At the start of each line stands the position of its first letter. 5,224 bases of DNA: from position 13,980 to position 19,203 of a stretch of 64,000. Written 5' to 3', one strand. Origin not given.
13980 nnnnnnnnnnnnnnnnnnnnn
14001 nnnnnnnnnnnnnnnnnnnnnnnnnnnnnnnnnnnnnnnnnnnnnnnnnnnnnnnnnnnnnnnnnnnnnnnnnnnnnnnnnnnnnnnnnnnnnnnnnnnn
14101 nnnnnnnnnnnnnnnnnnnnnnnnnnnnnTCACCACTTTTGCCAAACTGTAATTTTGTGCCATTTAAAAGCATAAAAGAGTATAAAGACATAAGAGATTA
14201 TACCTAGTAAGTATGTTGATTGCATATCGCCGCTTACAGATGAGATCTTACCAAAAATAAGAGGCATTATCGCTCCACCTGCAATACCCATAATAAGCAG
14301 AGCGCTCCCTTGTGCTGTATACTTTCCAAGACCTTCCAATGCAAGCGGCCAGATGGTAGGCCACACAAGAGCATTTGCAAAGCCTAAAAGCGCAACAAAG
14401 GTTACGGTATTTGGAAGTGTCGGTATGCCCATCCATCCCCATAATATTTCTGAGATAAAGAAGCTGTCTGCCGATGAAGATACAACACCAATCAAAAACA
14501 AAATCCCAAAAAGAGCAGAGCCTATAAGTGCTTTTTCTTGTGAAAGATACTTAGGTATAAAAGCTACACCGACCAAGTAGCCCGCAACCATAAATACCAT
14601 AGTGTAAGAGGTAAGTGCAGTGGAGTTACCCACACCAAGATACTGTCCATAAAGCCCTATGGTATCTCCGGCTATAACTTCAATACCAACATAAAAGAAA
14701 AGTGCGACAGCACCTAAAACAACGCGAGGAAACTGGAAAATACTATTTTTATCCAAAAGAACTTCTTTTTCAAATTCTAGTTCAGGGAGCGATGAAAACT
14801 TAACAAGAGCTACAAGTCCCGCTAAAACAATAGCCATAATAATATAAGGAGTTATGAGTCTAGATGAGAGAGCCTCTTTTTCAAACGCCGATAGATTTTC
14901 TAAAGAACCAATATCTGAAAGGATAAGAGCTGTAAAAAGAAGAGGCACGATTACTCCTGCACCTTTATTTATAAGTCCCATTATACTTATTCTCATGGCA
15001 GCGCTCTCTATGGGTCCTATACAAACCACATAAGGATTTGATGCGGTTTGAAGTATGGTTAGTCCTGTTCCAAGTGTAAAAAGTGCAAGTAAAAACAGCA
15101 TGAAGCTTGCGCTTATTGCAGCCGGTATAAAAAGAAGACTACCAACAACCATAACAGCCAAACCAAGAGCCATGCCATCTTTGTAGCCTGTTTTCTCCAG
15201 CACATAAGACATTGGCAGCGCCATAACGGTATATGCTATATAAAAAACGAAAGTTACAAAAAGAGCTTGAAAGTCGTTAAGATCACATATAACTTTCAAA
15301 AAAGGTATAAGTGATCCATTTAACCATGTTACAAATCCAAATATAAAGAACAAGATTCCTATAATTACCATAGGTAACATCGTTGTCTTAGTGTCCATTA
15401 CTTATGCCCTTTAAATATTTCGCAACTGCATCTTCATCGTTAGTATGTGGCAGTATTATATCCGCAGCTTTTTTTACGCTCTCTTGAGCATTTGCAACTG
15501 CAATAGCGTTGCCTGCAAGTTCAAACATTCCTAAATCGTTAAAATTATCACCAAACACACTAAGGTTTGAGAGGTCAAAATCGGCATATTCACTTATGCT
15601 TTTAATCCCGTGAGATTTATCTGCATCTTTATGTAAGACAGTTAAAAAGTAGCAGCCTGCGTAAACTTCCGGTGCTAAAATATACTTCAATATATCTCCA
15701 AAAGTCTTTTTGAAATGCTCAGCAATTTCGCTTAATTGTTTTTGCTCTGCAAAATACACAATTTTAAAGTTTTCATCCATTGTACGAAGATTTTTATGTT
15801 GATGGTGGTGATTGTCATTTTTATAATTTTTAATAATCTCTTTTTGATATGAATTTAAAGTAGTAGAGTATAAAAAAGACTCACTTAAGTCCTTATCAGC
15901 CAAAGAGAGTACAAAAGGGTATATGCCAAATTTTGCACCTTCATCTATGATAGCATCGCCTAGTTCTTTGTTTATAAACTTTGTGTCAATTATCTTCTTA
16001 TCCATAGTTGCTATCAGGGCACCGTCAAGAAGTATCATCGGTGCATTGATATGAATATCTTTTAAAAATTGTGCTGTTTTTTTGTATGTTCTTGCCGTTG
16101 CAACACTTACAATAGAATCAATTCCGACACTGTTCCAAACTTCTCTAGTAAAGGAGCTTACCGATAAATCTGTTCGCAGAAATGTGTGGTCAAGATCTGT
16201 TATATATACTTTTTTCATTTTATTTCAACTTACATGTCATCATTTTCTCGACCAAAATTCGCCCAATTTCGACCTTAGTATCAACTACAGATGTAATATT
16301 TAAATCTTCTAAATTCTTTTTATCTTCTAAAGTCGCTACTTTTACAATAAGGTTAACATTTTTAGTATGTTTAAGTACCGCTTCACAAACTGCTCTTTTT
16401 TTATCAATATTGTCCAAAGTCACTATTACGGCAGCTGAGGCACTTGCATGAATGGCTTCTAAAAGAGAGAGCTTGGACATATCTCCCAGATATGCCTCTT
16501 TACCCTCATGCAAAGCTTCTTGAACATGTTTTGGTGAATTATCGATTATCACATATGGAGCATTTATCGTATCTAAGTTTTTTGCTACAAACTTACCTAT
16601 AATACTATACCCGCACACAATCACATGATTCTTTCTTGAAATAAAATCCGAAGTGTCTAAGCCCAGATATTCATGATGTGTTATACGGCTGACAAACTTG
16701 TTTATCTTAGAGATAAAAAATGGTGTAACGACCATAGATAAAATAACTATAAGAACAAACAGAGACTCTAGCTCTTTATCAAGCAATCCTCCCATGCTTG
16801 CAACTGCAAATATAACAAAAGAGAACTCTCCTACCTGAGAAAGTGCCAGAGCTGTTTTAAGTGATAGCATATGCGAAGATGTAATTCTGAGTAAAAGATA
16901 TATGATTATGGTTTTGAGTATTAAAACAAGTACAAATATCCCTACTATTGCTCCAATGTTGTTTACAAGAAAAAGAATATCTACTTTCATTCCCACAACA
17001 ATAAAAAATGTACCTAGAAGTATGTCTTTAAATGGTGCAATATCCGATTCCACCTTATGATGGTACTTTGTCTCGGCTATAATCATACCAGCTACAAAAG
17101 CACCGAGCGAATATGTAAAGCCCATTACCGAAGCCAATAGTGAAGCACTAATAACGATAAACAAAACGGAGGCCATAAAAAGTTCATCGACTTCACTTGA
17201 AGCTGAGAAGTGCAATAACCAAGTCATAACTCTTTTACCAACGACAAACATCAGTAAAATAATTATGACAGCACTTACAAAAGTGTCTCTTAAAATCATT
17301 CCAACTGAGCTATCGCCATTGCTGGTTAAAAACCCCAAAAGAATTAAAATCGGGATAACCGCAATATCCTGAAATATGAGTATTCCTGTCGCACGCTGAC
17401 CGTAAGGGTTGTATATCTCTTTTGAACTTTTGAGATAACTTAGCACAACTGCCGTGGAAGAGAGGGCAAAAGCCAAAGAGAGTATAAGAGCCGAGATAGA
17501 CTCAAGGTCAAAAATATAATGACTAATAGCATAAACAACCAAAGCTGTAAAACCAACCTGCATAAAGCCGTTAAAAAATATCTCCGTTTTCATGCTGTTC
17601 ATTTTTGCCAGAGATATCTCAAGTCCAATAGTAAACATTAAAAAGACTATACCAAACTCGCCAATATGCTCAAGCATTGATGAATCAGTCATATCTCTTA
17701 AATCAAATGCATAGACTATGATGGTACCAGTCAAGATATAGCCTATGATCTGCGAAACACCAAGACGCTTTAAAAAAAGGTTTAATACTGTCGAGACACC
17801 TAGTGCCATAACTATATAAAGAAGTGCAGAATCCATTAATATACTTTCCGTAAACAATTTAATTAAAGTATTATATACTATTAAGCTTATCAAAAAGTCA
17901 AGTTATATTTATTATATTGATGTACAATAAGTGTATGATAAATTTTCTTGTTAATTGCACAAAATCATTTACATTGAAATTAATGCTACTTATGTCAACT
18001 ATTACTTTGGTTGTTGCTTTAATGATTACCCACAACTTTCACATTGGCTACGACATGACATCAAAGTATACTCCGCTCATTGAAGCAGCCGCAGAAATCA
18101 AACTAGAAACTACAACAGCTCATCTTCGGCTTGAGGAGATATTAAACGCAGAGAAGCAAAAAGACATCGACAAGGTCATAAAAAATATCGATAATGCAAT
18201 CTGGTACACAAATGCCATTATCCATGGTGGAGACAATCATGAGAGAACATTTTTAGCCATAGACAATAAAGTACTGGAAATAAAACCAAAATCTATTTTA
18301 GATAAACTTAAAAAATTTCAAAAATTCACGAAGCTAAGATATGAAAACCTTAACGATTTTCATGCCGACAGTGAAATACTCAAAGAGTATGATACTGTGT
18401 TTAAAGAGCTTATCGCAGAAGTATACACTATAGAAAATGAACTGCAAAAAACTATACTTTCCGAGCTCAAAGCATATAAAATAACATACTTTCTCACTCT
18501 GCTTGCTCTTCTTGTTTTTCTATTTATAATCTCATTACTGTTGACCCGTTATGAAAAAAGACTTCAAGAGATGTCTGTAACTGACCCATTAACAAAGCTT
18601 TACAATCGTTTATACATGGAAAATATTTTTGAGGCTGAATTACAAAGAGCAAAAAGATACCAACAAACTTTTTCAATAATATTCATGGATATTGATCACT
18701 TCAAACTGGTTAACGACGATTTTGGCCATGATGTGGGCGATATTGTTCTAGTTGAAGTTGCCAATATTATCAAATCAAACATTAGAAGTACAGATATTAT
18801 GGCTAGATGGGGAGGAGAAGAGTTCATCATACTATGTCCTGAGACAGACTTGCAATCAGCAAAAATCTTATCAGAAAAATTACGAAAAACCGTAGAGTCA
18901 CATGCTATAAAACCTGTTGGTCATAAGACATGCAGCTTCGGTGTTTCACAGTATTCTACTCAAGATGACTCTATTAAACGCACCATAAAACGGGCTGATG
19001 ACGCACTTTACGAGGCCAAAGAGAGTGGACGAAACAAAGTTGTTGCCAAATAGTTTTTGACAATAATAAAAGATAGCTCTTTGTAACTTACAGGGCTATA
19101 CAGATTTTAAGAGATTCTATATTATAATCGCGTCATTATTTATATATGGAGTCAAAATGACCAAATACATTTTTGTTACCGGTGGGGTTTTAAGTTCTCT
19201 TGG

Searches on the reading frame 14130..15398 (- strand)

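Call 20: search_protein_families(library=ncbifam, proteins=[window:14130-15398:-], max_evalue=0.00001)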
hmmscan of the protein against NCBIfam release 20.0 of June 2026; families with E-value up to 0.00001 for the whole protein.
window:14130-15398:- (422 aa): 4 families
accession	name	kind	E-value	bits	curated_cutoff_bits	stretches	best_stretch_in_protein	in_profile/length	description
NF046060.1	NagP_SO3503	equivalog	4.6e-150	500.2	625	1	4-417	2-422/423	N-acetylglucosamine MFS transporter NagP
TIGR01272.1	gluP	subfamily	3.9e-68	230.2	202.55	1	90-409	1-310/310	glucose/galactose MFS transporter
TIGR00885.1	fucP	equivalog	3.4e-46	158.2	280.4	1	7-412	2-410/410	L-fucose:H+ symporter permease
NF007524.0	PRK10133.1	equivalog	9.3e-32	110.4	427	1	3-410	21-429/438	L-fucose:H+ symporter permease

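Call 21: search_protein_families(library=pfam, proteins=[window:14130-15398:-], max_evalue=0.00001)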
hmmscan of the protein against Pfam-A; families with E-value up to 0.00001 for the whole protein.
window:14130-15398:- (422 aa): 1 family
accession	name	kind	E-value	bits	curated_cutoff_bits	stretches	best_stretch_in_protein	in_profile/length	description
PF07690.21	MFS_1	-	1.6e-12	47.5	33.4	1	14-376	2-343/347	Major Facilitator Superfamily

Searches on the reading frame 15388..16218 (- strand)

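Call 20: search_protein_families(library=ncbifam, proteins=[window:15388-16218:-], max_evalue=0.00001)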
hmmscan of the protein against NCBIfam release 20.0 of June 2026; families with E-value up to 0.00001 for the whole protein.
window:15388-16218:- (276 aa): 14 families
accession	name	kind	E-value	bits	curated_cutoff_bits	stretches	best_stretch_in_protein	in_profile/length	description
TIGR00099.1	Cof-subfamily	subfamily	1.3e-34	119.9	137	1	5-269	2-256/256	Cof-type HAD-IIB family hydrolase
TIGR01482.1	SPP-subfamily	subfamily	4.1e-18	65.8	107.15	1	130-258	92-207/225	sucrose-phosphate phosphatase subfamily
NF007806.0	PRK10513.1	equivalog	1.3e-17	64.1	273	1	6-267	7-262/270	sugar-phosphatase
TIGR01487.1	Pglycolate_arch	equivalog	6e-16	58.9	122.75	1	128-262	77-209/215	phosphoglycolate phosphatase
TIGR01484.1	HAD-SF-IIB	subfamily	7.5e-16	58.8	41.8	1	7-241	4-221/221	HAD-IIB family hydrolase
NF008213.0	PRK10976.1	equivalog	7.5e-16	58.4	386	1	1-271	1-262/266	sugar/pyridoxal phosphate phosphatase YigL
NF002245.0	PRK01158.1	equivalog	8.2e-16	58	198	1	183-264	140-221/233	phosphoglycolate phosphatase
NF045966.1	YcsE_rel_Pase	equivalog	2.9e-14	53.2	220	1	2-270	2-260/265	YcsE-related riboflavin metabolism phosphatase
NF007821.0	PRK10530.1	equivalog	3.2e-12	46.3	274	1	31-269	35-267/272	pyridoxal phosphatase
NF011705.0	PRK15126.1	equivalog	2.4e-11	43.4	336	1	1-270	1-259/272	HMP-PP phosphatase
TIGR01485.1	SPP_plant-cyano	equivalog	1.5e-09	37.8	183.65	1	122-248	92-216/249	sucrose-phosphate phosphatase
TIGR02471.1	sucr_syn_bact_C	equivalog_domain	1.2e-08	34.7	209.75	0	148-250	110-209/236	sucrose-phosphate synthase, sucrose phosphatase-like domain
TIGR01670.1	KdsC-phosphatas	subfamily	1.7e-06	28.1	106.95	1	200-267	76-143/154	3-deoxy-D-manno-octulosonate 8-phosphate phosphatase, YrbI family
TIGR01486.1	HAD-SF-IIB-MPGP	subfamily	3.2e-06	26.7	164.75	0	184-252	161-234/257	mannosyl-3-phosphoglycerate phosphatase family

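Call 21: search_protein_families(library=pfam, proteins=[window:15388-16218:-], max_evalue=0.00001)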
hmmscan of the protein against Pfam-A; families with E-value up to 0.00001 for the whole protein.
window:15388-16218:- (276 aa): 2 families
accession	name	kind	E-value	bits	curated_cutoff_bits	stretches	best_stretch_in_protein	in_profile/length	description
PF08282.18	Hydrolase_3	-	6.6e-43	147.7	20.9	1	6-269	2-255/255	haloacid dehalogenase-like hydrolase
PF05116.19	S6PP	-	2.2e-15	57.4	20.3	1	146-254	113-220/247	Sucrose-6F-phosphate phosphohydrolase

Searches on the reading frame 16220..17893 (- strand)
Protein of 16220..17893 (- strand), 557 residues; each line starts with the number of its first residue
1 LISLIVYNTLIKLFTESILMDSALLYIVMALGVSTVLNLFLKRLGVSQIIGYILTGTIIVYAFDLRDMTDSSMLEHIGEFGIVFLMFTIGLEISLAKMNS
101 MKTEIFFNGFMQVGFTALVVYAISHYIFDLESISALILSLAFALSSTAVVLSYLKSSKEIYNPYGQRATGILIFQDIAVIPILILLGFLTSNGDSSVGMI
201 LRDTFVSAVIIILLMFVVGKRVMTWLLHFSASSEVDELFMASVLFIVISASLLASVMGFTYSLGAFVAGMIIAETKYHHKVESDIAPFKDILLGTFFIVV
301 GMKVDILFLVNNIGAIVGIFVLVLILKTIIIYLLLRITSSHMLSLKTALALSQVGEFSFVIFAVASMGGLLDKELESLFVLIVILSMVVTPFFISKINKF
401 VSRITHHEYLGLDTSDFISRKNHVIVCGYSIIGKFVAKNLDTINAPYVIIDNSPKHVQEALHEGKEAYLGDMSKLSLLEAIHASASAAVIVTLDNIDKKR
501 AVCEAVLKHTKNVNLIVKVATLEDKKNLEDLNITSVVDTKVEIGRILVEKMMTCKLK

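Call 20: search_protein_families(library=ncbifam, proteins=[window:16220-17893:-], max_evalue=0.00001)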
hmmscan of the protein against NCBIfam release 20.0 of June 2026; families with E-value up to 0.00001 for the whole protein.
window:16220-17893:- (557 aa): 5 families
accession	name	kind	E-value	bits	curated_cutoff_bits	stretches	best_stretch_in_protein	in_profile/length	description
NF002924.0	PRK03562.1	equivalog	2e-90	304.1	752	1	22-536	5-517/623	glutathione-regulated potassium-efflux system protein KefC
NF002973.0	PRK03659.1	equivalog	1.2e-84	285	804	1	22-520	9-499/602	glutathione-regulated potassium-efflux system protein KefB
TIGR00932.1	2a37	subfamily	5.6e-58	196.6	238.3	1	34-305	4-275/275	monovalent cation:proton antiporter-2 (CPA2) family protein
NF007950.1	PRK10669.1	equivalog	4.4e-57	194.1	700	1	27-548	11-544/547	YbaL family putative K(+) efflux transporter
NF045626.1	FeTrans_MagA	equivalog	5.2e-40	137.6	700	1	34-399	18-379/386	iron transporter MagA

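Call 21: search_protein_families(library=pfam, proteins=[window:16220-17893:-], max_evalue=0.00001)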
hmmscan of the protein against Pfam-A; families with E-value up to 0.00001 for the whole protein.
window:16220-17893:- (557 aa): 2 families
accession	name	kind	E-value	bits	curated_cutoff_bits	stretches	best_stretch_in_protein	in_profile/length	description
PF00999.27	Na_H_Exchanger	-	2.6e-48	165.2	26.2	1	35-394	9-369/375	Sodium/hydrogen exchanger, transmembrane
PF02254.24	TrkA_N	-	2.8e-17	63.5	23.8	1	424-537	1-114/116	TrkA-N domain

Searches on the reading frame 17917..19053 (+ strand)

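Call 20: search_protein_families(library=ncbifam, proteins=[window:17917-19053:+], max_evalue=0.00001)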
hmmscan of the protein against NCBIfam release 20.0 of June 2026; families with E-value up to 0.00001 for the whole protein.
window:17917-19053:+ (378 aa): 22 families
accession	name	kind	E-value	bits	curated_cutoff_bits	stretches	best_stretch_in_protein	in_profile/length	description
NF038266.1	diguan_SiaD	equivalog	3.6e-56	190.3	290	1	211-375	85-252/252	biofilm regulation diguanylate cyclase SiaD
TIGR00254.1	GGDEF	domain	1.1e-54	184.6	37.4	1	216-377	1-166/168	diguanylate cyclase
NF007135.0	PRK09581.1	equivalog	2.5e-54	184.8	474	1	217-377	289-454/457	PleD family two-component system response regulator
NF007380.0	PRK09894.1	equivalog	3.1e-46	158.1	256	1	208-376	116-285/296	diguanylate cyclase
NF041606.1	dguan_cyc_DgcA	equivalog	1.1e-45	156.1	370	1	215-376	173-337/340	diguanylate cyclase DgcA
NF047654.1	DiguCycDgcRLepto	equivalog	7e-44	149.9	500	1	206-376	119-294/295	diguanylate cyclase DgcR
NF051473.1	DigCycDgcsShew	equivalog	9.3e-40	136.8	400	1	210-374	126-287/291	diguanylate cyclase DgcS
NF007423.1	PRK09966.1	equivalog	9.2e-35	120.3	325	1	209-368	228-390/390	diguanylate cyclase DgcN/YfiN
NF011955.1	PRK15426.1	equivalog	3.8e-33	114.5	408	1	189-377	364-560/564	cellulose biosynthesis regulator diguanylate cyclase DgcQ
NF007298.0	PRK09776.1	equivalog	6.8e-33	113.6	1135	1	214-375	678-842/1111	diguanylate cyclase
NF007599.0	PRK10245.1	equivalog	9.2e-32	109.9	402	1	203-375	193-367/371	diguanylate cyclase AdrA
NF040885.1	diguan_DgcJ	equivalog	2.1e-29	102.7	500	1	166-372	290-490/493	diguanylate cyclase DgcJ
NF045675.1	PhdiestaseDibA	equivalog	5.3e-29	101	980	1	209-373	192-359/623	phosphodiesterase DibA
NF007474.0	PRK10060.1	equivalog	9.9e-29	100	782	1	213-374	230-391/663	cyclic di-GMP phosphodiesterase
NF047872.1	GGDEF_GdpS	equivalog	9.7e-27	94.1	400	1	187-376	156-348/355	GGDEF domain-containing protein GdpS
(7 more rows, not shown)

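Call 21: search_protein_families(library=pfam, proteins=[window:17917-19053:+], max_evalue=0.00001)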
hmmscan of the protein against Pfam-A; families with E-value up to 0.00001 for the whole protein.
window:17917-19053:+ (378 aa): 1 family
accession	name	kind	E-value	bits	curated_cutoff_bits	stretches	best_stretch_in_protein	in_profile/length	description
PF00990.26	GGDEF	-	2.1e-50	171.1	23.8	1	221-374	2-161/161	Diguanylate cyclase, GGDEF domain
